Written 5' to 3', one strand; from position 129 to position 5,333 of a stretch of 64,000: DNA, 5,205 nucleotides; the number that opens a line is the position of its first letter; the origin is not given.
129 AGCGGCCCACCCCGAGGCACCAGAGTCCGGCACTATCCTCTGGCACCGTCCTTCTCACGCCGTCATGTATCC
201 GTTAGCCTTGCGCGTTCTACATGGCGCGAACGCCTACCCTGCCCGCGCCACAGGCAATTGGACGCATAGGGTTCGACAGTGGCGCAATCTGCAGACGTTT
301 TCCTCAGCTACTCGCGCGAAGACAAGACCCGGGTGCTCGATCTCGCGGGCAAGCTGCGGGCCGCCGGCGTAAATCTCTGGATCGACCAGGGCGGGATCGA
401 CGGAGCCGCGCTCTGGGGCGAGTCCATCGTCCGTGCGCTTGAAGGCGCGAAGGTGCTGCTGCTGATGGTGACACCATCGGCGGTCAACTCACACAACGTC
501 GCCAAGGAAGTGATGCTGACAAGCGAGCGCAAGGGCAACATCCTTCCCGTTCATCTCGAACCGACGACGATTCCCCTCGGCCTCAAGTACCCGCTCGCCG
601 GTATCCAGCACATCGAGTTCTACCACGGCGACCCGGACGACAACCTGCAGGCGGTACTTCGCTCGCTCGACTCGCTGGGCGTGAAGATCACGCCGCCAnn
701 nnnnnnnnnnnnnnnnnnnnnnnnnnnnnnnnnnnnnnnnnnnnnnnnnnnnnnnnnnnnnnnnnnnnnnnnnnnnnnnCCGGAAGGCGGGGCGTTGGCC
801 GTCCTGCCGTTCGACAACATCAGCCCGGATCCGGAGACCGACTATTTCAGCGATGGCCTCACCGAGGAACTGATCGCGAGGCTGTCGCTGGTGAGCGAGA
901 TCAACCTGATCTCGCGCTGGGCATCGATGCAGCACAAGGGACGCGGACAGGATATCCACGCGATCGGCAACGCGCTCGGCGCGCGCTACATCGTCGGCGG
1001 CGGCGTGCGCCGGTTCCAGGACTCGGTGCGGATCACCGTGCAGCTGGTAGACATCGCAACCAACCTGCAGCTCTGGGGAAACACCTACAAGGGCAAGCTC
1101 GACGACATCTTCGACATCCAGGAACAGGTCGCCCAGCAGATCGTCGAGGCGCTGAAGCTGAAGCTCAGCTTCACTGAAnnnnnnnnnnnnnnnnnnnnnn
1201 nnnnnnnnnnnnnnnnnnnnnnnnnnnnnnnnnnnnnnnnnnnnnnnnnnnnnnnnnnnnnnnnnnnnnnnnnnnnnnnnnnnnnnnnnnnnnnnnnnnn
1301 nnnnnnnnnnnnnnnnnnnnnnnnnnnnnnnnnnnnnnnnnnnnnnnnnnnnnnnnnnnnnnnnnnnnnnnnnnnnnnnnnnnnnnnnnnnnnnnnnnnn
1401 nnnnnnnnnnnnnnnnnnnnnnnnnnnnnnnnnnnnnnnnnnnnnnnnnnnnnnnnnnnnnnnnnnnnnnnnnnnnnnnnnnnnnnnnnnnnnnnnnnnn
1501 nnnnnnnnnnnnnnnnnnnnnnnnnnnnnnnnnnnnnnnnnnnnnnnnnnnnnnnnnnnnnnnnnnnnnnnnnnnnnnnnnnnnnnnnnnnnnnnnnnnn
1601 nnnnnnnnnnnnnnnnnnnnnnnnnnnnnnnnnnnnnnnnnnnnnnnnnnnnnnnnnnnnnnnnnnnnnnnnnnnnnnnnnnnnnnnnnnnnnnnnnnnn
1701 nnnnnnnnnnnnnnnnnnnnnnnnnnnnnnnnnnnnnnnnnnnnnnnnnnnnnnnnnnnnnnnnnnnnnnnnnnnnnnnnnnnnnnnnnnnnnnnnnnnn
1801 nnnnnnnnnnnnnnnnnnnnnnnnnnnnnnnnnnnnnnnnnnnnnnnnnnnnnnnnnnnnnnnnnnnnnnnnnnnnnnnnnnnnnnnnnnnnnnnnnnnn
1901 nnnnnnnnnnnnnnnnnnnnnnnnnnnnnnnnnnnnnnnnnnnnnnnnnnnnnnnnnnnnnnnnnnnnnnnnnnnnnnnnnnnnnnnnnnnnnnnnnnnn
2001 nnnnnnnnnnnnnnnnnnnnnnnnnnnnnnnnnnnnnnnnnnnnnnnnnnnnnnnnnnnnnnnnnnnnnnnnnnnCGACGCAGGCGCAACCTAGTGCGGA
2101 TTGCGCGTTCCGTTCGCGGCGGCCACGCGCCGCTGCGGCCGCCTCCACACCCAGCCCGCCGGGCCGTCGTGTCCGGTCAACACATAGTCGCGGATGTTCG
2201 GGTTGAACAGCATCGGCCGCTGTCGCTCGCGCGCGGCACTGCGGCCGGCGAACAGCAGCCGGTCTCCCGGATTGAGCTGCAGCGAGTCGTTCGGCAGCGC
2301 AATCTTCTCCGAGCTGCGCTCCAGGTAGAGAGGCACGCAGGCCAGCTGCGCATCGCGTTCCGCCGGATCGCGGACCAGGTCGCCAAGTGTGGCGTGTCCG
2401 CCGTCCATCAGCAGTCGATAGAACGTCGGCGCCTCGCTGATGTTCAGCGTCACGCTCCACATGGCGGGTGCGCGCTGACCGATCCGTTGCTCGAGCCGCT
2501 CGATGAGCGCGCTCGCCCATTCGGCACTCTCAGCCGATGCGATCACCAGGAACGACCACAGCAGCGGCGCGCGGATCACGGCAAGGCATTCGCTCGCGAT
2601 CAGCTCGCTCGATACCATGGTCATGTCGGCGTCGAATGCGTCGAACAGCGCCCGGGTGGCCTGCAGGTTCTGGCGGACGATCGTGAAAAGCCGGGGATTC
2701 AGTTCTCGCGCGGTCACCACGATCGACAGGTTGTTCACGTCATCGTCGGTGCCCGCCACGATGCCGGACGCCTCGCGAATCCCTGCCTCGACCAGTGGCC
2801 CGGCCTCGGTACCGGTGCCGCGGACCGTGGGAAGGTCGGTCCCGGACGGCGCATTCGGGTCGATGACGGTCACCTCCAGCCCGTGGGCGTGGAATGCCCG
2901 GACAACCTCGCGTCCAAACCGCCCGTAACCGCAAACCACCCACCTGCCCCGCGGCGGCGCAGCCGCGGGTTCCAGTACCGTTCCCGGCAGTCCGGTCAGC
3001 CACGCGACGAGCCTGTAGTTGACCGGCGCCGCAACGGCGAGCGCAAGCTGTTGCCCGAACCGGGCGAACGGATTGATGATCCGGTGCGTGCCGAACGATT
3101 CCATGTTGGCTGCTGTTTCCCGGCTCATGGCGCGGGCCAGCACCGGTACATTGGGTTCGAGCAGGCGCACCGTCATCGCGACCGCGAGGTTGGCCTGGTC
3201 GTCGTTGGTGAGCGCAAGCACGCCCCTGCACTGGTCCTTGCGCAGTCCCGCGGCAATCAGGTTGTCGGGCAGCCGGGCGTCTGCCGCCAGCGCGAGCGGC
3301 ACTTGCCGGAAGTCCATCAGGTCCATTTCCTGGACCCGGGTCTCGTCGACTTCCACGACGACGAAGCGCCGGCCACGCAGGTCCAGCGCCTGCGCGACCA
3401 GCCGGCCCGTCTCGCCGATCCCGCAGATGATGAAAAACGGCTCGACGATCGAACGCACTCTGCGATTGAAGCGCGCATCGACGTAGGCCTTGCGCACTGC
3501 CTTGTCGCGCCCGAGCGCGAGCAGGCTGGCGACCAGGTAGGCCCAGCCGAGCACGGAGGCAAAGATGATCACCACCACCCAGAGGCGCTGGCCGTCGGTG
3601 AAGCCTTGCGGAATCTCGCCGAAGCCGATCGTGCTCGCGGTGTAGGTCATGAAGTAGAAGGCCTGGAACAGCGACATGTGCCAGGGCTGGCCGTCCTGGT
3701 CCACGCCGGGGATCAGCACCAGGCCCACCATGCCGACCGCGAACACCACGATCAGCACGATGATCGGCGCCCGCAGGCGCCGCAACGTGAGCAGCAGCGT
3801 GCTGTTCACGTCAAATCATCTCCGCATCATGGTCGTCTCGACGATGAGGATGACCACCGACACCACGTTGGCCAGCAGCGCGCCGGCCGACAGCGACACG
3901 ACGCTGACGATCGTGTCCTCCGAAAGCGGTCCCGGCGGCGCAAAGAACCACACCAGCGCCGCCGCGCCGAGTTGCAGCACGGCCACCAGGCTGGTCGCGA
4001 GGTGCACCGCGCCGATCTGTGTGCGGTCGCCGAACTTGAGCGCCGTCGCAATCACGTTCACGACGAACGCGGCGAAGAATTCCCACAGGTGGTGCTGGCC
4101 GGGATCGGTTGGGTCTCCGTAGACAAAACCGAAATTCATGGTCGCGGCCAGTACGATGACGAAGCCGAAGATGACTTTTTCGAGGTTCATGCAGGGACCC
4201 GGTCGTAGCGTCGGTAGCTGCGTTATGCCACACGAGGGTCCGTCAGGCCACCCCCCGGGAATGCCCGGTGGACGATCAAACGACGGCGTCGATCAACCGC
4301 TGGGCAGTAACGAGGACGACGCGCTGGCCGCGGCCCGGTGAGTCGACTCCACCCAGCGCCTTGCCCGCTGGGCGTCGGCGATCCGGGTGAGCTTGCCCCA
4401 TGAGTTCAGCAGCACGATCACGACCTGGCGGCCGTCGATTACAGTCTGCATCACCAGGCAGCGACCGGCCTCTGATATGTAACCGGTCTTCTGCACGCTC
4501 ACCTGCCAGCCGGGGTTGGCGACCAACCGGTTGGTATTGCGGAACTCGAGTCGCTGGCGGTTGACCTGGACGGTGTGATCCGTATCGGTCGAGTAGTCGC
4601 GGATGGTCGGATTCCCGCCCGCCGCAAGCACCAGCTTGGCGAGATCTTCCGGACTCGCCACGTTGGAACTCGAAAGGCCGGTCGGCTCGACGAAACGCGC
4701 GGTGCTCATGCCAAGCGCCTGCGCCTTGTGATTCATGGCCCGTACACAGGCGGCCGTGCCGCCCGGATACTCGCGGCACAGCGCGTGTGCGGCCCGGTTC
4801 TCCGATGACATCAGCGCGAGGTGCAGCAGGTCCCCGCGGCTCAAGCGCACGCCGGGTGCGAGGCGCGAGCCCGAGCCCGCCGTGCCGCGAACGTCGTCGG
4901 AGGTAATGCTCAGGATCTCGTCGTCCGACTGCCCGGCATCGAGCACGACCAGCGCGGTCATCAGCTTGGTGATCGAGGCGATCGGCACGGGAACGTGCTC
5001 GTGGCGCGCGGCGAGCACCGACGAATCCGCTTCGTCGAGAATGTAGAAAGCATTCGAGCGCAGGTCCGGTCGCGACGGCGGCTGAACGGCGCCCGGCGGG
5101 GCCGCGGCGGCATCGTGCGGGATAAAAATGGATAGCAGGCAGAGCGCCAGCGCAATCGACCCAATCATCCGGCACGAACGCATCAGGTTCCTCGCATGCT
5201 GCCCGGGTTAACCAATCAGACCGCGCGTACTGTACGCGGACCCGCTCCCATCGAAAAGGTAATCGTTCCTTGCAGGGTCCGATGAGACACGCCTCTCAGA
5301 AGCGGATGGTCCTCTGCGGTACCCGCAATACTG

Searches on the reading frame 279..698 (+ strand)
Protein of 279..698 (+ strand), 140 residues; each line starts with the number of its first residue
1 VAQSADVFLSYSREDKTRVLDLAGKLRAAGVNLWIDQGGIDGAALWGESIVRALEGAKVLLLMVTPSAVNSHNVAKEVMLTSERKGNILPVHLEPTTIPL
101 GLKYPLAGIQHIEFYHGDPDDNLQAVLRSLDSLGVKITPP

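Call 38: search_solved_structures(query=A3, max_evalue=0.01, show_alignments=5)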
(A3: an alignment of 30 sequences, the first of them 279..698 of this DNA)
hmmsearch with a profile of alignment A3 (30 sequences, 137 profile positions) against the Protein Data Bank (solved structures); distinct sequences matched with E-value up to 0.01: 65 (the best 60 are shown).
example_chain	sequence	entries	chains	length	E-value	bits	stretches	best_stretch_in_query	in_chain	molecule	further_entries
7uxr_A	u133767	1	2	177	3.3e-14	56.2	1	4-78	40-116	TIR domain protein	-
7uwg_A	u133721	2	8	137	9.2e-13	51.5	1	4-77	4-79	Molecular chaperone Tir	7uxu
8g83_A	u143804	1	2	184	2.1e-12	50.3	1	4-77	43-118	NAD(+) hydrolase AbTIR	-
3h16_A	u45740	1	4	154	3e-12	49.8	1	5-77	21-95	TIR protein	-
4c7m_A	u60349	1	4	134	2.2e-10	43.7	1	4-76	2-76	Toll/interleukin-1 receptor domain-containing protein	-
4lzp_B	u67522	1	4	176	6e-10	42.4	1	4-76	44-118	Putative uncharacterized protein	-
10ra_A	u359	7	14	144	7.5e-09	38.8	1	3-125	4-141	Sterile alpha and TIR motif-containing protein 1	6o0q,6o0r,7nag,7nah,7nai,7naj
6o0u_A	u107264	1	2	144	7.6e-09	38.8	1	3-125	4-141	Sterile alpha and TIR motif-containing protein 1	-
8p2l_A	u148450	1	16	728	8.5e-09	38.6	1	4-129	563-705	NAD(+) hydrolase SARM1,NAD(+) hydrolase tir-1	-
9mw1_B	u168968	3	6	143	9.2e-09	38.5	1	4-125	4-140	NAD(+) hydrolase SARM1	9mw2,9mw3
8p2m_A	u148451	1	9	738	9.4e-09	38.5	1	3-129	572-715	NAD(+) hydrolase tir-1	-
9tzw_A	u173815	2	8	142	9.7e-09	38.4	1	4-125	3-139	NAD(+) hydrolase SARM1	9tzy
10rb_A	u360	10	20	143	1e-08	38.4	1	4-125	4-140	NAD(+) hydrolase SARM1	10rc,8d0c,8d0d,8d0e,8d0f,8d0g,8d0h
9hq0_A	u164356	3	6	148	1.1e-08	38.2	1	4-125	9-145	NAD(+) hydrolase SARM1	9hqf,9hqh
6o0v_A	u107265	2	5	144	1.5e-08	37.9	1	3-125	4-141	Sterile alpha and TIR motif-containing protein 1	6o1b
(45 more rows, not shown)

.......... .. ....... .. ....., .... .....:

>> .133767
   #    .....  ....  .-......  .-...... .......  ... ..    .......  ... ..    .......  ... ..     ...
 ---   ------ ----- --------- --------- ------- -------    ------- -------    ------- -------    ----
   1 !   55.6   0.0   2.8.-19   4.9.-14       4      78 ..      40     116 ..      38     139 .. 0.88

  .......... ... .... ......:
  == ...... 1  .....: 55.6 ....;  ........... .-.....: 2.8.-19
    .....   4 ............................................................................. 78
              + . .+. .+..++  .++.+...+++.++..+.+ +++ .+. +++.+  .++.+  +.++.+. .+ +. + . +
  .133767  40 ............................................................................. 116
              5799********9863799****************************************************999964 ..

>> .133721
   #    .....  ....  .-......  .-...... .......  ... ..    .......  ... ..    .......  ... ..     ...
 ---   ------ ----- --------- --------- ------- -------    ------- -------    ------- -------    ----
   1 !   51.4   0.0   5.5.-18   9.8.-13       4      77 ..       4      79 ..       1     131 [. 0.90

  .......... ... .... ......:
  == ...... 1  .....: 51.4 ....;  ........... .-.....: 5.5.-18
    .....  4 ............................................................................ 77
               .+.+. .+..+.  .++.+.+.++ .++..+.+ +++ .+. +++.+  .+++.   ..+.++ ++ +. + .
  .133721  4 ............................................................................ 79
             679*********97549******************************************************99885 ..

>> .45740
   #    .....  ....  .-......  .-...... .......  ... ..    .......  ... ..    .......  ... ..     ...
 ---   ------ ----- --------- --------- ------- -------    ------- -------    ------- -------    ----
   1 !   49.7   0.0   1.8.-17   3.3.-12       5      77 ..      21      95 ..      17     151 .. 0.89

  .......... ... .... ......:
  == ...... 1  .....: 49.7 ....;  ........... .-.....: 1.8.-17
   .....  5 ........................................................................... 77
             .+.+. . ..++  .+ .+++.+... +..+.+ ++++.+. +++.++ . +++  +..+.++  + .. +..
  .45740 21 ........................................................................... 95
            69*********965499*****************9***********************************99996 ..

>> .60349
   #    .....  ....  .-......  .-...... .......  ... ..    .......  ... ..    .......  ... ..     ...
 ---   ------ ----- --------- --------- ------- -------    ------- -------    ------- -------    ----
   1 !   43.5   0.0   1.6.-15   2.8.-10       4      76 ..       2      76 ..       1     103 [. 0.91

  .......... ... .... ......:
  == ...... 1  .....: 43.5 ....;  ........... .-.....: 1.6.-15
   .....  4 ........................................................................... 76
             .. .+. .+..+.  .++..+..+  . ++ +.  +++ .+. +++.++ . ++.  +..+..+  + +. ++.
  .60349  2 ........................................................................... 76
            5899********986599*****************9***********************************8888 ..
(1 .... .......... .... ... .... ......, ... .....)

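Call 47: predict_structure(alignment_id=A3)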
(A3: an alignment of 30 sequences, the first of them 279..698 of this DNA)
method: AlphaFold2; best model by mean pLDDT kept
length: 140 residues; sequences in the alignment: 30
mean_pLDDT: 87.8   pTM: 0.84
mean pLDDT of the five models: 87.8, 86.9, 86.5, 84.0, 82.4
residues with pLDDT >= 90: 92; 70-90: 35; 50-70: 7; < 50: 6
segments of 3 or more residues with pLDDT < 50: 40-42
pLDDT, mean of each block of 10 residues (from residue 1): 81 91 94 77 62 92 95 92 92 93 87 88 95 90
secondary structure, 60 per line:
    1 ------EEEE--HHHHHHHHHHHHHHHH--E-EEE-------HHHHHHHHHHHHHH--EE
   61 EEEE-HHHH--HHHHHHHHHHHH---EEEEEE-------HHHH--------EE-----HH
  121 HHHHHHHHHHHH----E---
elements in order: E7-10 H13-28 E33-35 H43-56 E59-64 H66-69 H72-83 E87-92 H100-103 H119-132

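Call 50: fold_search(model_id=the predicted structure, library=pdb)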
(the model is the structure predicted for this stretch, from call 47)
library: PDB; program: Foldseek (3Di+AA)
matches with E <= 10: 1675; with E <= 0.001: 118
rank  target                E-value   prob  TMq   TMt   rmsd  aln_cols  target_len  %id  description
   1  8qlp_M                2.7e-07  1.00  0.78  0.29   3.1       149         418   23  CryoEM structure of the RNA/DNA bound SPARTA (BabAgo/TIR-APAZ) tetrameric complex (released 2024-01-31)
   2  8qlo_A                3.1e-07  1.00  0.81  0.28   2.6       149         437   24  CryoEM structure of the apo SPARTA (BabAgo/TIR-APAZ) complex (released 2024-01-31)
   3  8qlp_E                3.1e-07  1.00  0.75  0.28   3.4       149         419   23  CryoEM structure of the RNA/DNA bound SPARTA (BabAgo/TIR-APAZ) tetrameric complex (released 2024-01-31)
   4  8spo_I                3.7e-07  1.00  0.78  0.31   2.8       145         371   19  Tetramerized activation of MapSPARTA bound with NAD+ (released 2023-08-23)
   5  8u72_F                6.7e-07  1.00  0.80  0.29   2.9       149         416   18  Cryo-EM structure of the SPARTA oligomer with guide RNA and target DNA (released 2024-06-12)
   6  8isy_B                7.1e-07  1.00  0.80  0.27   2.7       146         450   20  Cryo-EM structure of free-state Crt-SPARTA (released 2023-10-18)
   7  8oz6_A                7.1e-07  1.00  0.76  0.28   2.9       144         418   18  cryoEM structure of SPARTA complex ligand-free (released 2023-08-16)
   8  9ugj_B                8.1e-07  1.00  0.70  0.71   4.0       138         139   22  Structure of SARM1 bound to SIR3-ADPR (released 2026-02-18)
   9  8i87_C                8.1e-07  1.00  0.71  0.27   3.2       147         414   22  Cryo-EM structure of TIR-APAZ/Ago-gRNA-DNA complex (released 2023-07-19)
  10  7anw_A                9.2e-07  1.00  0.73  0.18   3.4       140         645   19  hSARM1 NAD+ complex (released 2020-11-11)
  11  9mw1_B                1.1e-06  1.00  0.71  0.72   3.7       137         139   20  Structure of SARM1 TIR domain bound to G8758 (released 2026-02-04)
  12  8d0g_B                1.3e-06  1.00  0.69  0.69   4.1       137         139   20  Human SARM1 TIR domain bound to NB-3-ADPRP (released 2022-09-21)
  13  6zfx_A                1.4e-06  1.00  0.70  0.17   3.7       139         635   20  hSARM1 GraFix-ed (released 2020-11-18)
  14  8fex_A                1.5e-06  1.00  0.72  0.26   3.1       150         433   18  Inactivate state of Maribacter polysiphoniae Argonuate (short pAgo system) (released 2023-08-23)
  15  9mw2_A                1.7e-06  1.00  0.72  0.76   3.5       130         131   22  Structure of SARM1 TIR domain bound to G6831 (released 2026-02-04)
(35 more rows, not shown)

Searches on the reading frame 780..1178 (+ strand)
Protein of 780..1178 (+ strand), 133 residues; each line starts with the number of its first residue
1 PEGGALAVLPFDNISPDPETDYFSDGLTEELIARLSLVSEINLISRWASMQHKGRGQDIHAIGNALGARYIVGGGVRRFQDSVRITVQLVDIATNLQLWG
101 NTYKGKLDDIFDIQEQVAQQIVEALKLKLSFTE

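Call 66: search_solved_structures(query=A4, max_evalue=10, show_alignments=2)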
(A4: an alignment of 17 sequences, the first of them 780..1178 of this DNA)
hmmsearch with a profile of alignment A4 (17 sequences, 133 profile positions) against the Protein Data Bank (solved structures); distinct sequences matched with E-value up to 10: 15.
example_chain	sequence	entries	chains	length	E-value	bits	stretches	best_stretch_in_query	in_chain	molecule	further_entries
9yfg_Hb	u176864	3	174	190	0.0022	20.8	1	3-92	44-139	FlgO domain-containing protein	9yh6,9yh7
9yds_Ab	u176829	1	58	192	0.0023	20.8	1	3-92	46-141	FlgO domain-containing protein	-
7mx5_A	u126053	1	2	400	0.012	18.5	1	64-125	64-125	Tol-Pal system protein TolB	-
3ly8_A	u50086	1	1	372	0.024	17.4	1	80-127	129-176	Transcriptional activator cadC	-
3ly9_A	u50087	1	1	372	0.025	17.4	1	80-127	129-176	Transcriptional activator cadC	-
3ly7_A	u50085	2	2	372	0.025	17.4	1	80-127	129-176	Transcriptional activator cadC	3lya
1sr3_A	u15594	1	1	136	0.15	14.9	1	53-95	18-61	APO-CCME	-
8ce8_E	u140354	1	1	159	0.16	14.8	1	53-95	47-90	Cytochrome c-type biogenesis protein CcmE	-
4r40_A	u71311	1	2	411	0.32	13.8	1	62-106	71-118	Protein TolB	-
4pwz_A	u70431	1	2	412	0.32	13.8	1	62-106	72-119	Protein TolB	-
5t11_A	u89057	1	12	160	0.32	13.8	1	55-111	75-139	Uncharacterized protein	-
1qzt_A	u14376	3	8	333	0.39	13.5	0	65-101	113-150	Phosphate acetyltransferase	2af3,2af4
5t10_A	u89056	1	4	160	0.44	13.4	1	57-111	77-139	Uncharacterized protein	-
4q6l_A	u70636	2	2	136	0.44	13.4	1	11-100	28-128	Penicillin-binding protein activator LpoB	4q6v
6c7n_A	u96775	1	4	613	1.1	12.1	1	60-124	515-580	Malic enzyme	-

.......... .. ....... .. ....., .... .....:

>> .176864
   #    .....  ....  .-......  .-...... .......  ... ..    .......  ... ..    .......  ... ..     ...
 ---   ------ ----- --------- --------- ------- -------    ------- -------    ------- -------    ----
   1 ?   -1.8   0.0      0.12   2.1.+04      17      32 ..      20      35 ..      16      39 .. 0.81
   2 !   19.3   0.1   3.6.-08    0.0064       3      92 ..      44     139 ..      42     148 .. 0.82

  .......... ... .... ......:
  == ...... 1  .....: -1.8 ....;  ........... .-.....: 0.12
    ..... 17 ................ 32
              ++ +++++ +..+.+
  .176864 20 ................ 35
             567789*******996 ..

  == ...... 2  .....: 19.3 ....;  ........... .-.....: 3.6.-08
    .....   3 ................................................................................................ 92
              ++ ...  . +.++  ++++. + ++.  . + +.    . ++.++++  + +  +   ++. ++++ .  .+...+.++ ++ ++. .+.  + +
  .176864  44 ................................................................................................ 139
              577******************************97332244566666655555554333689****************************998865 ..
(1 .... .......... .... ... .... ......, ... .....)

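Call 67: search_protein_families(library=pfam, alignment_id=A4, max_evalue=1)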
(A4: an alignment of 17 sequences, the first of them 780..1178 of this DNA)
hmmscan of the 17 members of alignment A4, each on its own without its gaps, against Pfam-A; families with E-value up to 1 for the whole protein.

A. member 1, window:780-1178:+ (133 aa): 3 families
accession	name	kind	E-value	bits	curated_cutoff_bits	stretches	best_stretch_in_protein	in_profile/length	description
PF04390.17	LptE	-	0.011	16.9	23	1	7-125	5-118/118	Lipopolysaccharide-assembly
PF13036.11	LpoB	-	0.016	15.6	22.3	1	55-102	89-144/147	Peptidoglycan-synthase activator LpoB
PF17680.6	FlgO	-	0.1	12.9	22.6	1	57-95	77-115/130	FlgO protein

B. families by the number of members that match (of 17 scanned): 14 families
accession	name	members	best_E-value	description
PF17680.6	FlgO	12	5.2e-05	FlgO protein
PF04052.18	TolB_N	9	7.6e-05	TolB amino-terminal domain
PF04390.17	LptE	3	0.00013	Lipopolysaccharide-assembly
PF13036.11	LpoB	3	0.0098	Peptidoglycan-synthase activator LpoB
PF16539.10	FlgT_M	3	0.033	Flagellar assembly protein T, middle domain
PF11684.13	DUF3280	1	0.023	Protein of unknown function (DUF2380)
PF13542.12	HTH_Tnp_ISL3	1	0.046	Helix-turn-helix domain of transposase family ISL3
PF21839.2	DUF6898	1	0.09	Domain of unknown function (DUF6898)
PF08354.15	Fas1-AflB-like_hel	1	0.12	Fatty acid synthase subunit beta/Fas1-like, helical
PF18500.6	CadC_C1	1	0.13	CadC C-terminal domain 1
PF21497.3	TcpC-like_C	1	0.14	Conjugal transfer protein-like, C-terminal domain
PF09686.15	Plasmid_RAQPRD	1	0.14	Plasmid protein of unknown function (Plasmid_RAQPRD)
PF19619.4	DUF6124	1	0.14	Family of unknown function (DUF6124)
PF03783.19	CsgG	1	0.19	Curli production assembly/transport component CsgG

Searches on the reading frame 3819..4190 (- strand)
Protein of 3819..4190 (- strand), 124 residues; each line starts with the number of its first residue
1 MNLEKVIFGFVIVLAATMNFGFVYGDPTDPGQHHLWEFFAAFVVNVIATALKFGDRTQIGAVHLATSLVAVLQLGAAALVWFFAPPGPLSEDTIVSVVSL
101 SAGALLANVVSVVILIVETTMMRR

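Call 56: search_protein_families(library=pfam, proteins=[window:3819-4190:-], max_evalue=0.00001)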
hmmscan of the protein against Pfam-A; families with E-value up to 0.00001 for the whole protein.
window:3819-4190:- (124 aa): 1 family
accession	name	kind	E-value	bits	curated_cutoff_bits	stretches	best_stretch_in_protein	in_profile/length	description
PF19931.4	DUF6394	-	1.2e-32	112.5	30.8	1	32-119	1-89/89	Family of unknown function (DUF6394)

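Call 57: search_protein_families(library=padloc, proteins=[window:3819-4190:-], max_evalue=0.001)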
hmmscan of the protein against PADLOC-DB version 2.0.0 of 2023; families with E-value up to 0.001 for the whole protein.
window:3819-4190:- (124 aa): 0 families

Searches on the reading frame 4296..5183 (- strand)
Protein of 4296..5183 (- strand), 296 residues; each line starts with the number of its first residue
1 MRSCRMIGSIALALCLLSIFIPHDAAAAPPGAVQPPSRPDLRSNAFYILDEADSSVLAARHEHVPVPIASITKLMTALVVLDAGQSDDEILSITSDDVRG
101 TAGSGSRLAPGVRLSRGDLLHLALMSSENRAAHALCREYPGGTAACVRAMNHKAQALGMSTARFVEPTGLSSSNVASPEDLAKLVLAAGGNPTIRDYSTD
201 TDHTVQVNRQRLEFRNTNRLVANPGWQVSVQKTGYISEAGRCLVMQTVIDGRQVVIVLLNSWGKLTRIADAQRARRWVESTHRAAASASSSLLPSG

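Call 56: search_protein_families(library=pfam, proteins=[window:4296-5183:-], max_evalue=0.00001)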
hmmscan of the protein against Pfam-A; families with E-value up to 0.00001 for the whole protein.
window:4296-5183:- (296 aa): 2 families
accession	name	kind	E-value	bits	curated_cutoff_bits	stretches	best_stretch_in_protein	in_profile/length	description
PF00768.25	Peptidase_S11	-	6.5e-52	176.8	27.6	1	36-261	5-237/239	D-alanyl-D-alanine carboxypeptidase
PF13354.11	Beta-lactamase2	-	6.6e-12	45.7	22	1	46-201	2-163/214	Beta-lactamase enzyme family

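Call 57: search_protein_families(library=padloc, proteins=[window:4296-5183:-], max_evalue=0.001)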
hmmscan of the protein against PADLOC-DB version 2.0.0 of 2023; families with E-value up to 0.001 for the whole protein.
window:4296-5183:- (296 aa): 0 families
